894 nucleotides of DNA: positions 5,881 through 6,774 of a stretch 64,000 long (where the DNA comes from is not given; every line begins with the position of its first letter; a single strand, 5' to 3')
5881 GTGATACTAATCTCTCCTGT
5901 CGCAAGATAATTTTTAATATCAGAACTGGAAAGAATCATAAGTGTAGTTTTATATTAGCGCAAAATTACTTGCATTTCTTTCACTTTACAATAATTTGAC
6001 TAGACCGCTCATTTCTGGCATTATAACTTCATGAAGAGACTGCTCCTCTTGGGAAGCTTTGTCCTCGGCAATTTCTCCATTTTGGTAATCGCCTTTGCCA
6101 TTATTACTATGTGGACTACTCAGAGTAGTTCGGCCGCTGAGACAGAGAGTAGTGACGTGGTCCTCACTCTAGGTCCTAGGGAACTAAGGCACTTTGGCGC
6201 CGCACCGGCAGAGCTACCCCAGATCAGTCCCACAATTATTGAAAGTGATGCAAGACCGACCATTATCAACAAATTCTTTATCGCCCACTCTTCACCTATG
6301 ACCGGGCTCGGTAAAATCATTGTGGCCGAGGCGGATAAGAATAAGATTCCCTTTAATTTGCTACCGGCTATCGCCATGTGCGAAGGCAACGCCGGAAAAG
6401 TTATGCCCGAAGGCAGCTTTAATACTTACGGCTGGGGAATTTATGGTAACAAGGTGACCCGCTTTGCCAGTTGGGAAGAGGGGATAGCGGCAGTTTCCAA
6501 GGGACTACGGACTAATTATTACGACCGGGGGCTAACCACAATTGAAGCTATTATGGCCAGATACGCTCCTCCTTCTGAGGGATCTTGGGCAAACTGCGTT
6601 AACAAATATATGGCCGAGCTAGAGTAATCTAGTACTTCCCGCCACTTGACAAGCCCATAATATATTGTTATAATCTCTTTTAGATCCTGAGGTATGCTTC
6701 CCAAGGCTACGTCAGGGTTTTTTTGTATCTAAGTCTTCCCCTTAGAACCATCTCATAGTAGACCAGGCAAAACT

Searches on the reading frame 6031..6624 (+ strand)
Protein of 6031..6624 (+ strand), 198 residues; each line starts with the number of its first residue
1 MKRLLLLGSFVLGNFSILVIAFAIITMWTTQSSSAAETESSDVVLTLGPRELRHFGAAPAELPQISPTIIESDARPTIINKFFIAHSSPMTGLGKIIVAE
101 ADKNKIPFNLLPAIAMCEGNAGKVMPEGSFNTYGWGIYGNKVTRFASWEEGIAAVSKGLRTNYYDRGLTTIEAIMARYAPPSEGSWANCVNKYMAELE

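Call 81: search_protein_families(library=pfam, proteins=[window:6031-6624:+], max_evalue=0.01)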
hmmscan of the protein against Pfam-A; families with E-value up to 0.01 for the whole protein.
window:6031-6624:+ (198 aa): 1 family
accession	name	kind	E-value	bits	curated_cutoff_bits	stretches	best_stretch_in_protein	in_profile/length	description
PF01832.25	Glucosaminidase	-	0.0034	18.5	30.2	1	96-196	3-120/123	Mannosyl-glycoprotein endo-beta-N-acetylglucosaminidase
